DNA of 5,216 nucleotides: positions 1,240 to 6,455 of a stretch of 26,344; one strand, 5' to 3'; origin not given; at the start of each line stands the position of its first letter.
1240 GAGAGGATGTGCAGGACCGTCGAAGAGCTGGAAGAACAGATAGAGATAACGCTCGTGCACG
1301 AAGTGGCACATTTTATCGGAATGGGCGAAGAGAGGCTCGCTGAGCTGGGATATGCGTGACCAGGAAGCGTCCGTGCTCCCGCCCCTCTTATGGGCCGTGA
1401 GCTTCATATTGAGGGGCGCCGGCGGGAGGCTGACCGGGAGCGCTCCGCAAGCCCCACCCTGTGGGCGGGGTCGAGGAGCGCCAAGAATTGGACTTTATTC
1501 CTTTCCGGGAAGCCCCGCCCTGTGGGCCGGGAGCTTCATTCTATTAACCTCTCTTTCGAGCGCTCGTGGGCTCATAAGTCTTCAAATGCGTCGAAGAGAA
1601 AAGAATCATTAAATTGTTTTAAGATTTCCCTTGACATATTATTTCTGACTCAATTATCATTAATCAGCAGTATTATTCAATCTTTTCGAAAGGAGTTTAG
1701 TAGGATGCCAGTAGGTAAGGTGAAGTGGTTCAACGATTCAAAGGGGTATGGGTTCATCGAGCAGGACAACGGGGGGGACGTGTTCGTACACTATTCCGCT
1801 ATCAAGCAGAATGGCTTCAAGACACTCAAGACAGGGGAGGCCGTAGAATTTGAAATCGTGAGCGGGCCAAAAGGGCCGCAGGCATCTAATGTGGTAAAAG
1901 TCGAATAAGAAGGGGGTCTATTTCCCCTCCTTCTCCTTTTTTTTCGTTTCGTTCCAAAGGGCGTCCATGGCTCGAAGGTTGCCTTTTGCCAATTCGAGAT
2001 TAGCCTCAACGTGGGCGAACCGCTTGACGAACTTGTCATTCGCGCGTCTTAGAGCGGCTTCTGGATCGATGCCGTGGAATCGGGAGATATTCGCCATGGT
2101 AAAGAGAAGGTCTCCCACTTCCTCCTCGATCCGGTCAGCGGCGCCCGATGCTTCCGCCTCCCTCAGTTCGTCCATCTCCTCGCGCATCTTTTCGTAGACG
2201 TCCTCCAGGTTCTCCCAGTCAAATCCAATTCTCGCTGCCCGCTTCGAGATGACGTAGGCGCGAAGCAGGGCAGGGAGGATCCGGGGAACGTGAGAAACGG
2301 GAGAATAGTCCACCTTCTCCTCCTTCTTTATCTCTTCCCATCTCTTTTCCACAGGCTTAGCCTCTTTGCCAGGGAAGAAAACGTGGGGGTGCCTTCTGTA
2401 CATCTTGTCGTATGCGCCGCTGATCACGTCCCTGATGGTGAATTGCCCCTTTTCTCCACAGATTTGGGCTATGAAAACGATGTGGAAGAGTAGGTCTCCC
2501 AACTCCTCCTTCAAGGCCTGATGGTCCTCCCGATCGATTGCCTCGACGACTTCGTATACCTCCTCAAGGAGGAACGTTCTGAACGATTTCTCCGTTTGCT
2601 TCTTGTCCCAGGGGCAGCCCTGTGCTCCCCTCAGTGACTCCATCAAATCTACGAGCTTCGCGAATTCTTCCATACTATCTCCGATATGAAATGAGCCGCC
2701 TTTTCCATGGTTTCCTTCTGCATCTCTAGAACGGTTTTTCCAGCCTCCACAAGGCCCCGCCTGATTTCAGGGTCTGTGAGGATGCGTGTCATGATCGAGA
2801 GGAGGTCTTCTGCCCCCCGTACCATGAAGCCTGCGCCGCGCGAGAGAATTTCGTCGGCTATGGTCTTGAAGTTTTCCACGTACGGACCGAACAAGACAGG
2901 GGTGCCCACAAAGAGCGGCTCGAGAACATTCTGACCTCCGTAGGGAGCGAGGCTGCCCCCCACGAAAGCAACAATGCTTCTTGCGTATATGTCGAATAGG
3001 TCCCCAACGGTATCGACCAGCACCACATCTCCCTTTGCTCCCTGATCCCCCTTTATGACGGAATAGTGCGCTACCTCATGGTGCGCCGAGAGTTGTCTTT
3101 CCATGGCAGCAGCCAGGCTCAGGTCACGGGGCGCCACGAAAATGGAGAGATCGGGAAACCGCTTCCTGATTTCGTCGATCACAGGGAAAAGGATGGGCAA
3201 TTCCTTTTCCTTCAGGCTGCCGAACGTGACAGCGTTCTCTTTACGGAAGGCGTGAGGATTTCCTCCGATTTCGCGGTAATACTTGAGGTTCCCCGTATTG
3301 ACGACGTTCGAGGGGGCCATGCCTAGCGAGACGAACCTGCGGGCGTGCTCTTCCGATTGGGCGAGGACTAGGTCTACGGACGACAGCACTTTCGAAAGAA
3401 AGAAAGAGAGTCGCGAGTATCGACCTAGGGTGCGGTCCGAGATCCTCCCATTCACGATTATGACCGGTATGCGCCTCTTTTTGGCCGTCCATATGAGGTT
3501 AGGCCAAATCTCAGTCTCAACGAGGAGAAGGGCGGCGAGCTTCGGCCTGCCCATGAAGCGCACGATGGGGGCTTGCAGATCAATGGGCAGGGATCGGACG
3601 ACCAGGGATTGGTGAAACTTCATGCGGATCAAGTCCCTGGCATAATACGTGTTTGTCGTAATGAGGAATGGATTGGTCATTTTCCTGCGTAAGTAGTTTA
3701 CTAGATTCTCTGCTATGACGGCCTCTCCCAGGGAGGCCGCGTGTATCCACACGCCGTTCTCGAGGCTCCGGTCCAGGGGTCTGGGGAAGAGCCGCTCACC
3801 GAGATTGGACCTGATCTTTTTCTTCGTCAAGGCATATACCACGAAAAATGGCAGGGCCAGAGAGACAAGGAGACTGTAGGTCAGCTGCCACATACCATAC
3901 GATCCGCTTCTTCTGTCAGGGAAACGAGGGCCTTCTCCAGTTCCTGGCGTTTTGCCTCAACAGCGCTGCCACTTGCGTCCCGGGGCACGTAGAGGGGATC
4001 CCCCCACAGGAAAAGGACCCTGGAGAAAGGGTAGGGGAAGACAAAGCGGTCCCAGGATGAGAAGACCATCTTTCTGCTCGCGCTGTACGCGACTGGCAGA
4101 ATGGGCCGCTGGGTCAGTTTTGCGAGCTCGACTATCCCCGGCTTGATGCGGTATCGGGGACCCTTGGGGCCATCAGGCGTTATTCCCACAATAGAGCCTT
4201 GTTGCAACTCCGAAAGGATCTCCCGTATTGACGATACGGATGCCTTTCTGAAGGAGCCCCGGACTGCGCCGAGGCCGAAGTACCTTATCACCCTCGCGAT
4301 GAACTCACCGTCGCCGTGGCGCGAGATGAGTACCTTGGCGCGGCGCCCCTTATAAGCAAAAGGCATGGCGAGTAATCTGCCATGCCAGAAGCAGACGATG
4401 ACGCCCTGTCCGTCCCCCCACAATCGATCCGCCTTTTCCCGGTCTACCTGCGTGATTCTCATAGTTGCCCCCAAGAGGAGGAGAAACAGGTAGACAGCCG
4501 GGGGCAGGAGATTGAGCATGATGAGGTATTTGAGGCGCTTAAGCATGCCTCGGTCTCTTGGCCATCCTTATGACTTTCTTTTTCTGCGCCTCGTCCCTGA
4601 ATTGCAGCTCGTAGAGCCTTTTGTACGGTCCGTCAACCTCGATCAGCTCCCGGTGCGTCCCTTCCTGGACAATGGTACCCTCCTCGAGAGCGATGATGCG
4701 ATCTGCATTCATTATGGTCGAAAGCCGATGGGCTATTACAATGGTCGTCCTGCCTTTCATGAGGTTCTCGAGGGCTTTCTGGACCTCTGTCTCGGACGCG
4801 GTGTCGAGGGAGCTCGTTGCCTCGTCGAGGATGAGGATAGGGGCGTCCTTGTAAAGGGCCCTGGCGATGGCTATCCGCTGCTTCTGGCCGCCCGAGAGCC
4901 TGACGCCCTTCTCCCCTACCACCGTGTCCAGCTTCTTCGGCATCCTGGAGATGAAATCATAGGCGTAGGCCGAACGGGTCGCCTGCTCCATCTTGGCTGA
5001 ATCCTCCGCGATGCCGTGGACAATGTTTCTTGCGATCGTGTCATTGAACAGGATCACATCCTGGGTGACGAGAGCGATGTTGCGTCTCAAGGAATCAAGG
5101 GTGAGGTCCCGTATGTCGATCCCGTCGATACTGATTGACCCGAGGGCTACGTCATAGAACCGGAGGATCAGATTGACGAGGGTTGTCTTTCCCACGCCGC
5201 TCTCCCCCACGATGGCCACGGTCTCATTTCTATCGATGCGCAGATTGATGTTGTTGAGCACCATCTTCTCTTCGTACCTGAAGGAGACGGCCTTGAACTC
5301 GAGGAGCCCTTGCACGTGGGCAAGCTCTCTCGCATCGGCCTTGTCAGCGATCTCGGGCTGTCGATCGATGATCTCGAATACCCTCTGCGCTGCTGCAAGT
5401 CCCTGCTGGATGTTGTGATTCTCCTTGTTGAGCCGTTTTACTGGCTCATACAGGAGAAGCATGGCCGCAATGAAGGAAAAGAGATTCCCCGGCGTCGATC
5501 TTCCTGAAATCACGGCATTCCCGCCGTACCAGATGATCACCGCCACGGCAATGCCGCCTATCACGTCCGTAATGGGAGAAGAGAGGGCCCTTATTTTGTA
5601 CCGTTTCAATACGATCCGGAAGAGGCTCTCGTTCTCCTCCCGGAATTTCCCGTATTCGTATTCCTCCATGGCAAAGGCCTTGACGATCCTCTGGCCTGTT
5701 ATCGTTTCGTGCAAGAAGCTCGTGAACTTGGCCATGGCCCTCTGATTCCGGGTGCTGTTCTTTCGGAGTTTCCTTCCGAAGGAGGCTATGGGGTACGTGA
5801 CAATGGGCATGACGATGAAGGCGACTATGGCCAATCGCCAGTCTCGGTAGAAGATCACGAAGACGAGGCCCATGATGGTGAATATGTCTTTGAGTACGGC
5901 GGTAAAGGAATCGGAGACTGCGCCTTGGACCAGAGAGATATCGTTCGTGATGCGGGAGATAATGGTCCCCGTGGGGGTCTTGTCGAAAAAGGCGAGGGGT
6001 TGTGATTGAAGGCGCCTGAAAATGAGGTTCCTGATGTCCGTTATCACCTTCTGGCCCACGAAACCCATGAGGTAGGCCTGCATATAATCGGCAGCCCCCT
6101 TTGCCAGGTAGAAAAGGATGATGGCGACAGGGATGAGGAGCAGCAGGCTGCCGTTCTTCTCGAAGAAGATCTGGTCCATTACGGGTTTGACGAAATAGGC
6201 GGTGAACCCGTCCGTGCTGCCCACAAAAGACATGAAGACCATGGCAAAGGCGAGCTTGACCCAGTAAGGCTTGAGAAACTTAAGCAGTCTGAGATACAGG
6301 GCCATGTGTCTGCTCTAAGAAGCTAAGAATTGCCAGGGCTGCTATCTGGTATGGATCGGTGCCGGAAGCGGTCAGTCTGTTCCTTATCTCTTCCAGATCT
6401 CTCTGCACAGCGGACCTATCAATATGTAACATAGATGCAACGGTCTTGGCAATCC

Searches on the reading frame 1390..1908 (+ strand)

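Call 13: search_protein_families(library=pfam, proteins=[window:1390-1908:+], max_evalue=0.001)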
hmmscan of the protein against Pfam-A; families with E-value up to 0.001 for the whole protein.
window:1390-1908:+ (172 aa): 1 family
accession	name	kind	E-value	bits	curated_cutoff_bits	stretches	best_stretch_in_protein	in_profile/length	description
PF00313.28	CSD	-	5.3e-29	100.3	27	1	109-170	3-65/66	'Cold-shock' DNA-binding domain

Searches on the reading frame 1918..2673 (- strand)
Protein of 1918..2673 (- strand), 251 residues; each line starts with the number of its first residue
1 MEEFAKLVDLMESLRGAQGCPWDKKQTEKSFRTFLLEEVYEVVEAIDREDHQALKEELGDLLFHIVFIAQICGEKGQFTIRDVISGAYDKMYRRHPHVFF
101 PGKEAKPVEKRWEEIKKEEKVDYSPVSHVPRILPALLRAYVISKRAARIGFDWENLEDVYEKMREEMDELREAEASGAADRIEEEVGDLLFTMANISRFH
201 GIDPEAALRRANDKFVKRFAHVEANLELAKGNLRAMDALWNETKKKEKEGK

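Call 13: search_protein_families(library=pfam, proteins=[window:1918-2673:-], max_evalue=0.001)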
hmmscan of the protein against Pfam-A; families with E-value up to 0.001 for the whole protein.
window:1918-2673:- (251 aa): 3 families
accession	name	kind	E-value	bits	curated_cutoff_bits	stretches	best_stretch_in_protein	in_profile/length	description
PF03819.22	MazG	-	3.3e-38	130.2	22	2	26-99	1-74/74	MazG nucleotide pyrophosphohydrolase domain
PF01503.22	PRA-PH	-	4.5e-13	49.9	21.3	2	153-212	22-83/86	Phosphoribosyl-ATP pyrophosphohydrolase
PF12643.12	MazG-like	-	6.6e-05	23.5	27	0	32-73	12-53/85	MazG-like family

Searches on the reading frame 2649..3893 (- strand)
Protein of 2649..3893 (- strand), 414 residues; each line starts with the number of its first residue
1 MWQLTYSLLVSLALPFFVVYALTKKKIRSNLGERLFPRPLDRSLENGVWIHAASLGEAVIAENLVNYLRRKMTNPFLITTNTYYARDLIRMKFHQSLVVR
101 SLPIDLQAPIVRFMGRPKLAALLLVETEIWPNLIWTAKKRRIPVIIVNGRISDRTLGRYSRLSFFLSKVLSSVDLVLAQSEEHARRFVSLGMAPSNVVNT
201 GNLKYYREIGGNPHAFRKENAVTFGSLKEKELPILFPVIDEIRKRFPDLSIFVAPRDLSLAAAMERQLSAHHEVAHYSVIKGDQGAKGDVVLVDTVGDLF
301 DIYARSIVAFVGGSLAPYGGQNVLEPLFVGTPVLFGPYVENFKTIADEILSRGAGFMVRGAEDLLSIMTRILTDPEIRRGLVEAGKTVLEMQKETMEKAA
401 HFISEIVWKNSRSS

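Call 13: search_protein_families(library=pfam, proteins=[window:2649-3893:-], max_evalue=0.001)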
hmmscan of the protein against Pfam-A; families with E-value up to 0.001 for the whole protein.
window:2649-3893:- (414 aa): 1 family
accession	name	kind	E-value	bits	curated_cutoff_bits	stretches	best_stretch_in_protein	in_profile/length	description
PF04413.22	Glycos_transf_N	-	3.2e-49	167.3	23.9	1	31-205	3-177/179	3-Deoxy-D-manno-octulosonic-acid transferase (kdotransferase)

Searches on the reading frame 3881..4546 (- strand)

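Call 13: search_protein_families(library=pfam, proteins=[window:3881-4546:-], max_evalue=0.001)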
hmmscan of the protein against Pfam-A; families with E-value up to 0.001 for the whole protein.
window:3881-4546:- (221 aa): 1 family
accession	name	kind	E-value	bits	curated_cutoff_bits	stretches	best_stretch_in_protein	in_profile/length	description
PF04028.18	DUF374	-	1.2e-24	86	26.8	1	64-131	2-69/69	Domain of unknown function (DUF374)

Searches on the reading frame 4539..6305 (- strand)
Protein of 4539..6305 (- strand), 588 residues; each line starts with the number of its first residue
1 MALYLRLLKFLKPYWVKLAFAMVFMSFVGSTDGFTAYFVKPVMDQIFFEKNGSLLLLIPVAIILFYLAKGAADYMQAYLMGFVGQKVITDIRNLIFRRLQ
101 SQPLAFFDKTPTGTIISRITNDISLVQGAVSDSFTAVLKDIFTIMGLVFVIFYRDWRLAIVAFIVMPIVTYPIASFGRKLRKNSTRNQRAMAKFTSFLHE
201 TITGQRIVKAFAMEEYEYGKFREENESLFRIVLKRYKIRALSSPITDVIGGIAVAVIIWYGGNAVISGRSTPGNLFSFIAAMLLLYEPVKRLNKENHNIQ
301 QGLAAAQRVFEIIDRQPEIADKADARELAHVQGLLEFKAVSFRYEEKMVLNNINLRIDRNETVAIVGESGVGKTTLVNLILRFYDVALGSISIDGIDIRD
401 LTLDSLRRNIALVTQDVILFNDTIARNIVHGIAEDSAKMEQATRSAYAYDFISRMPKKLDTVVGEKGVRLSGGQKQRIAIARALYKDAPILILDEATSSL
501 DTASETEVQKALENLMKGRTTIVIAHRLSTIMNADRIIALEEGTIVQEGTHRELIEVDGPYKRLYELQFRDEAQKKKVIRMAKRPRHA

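Call 13: search_protein_families(library=pfam, proteins=[window:4539-6305:-], max_evalue=0.001)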
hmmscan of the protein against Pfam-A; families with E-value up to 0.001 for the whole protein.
window:4539-6305:- (588 aa): 8 families
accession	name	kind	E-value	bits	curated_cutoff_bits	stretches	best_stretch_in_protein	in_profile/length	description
PF00664.28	ABC_membrane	-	4.6e-60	204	28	1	19-288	2-273/274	ABC transporter transmembrane region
PF00005.33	ABC_tran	-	1.7e-33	116.5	25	1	350-498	1-137/137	ABC transporter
PF02463.25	SMC_N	-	3e-09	37.1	40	1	363-540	27-211/220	RecF/RecN/SMC N terminal domain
PF03193.22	RsgA_GTPase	-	5.3e-06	26.8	30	1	325-392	72-138/174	RsgA GTPase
PF13401.12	AAA_22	-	3.2e-05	24.7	27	1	363-515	8-104/130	AAA domain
PF13191.12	AAA_16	-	0.00024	22.1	32.6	1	358-514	22-158/167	AAA ATPase domain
PF00004.35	AAA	-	0.00033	21.6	21.2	0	365-524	3-107/131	ATPase family associated with various cellular activities (AAA)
PF20720.3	nSTAND3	-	0.00045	20.4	27.2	0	356-430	13-81/155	Novel STAND NTPase 3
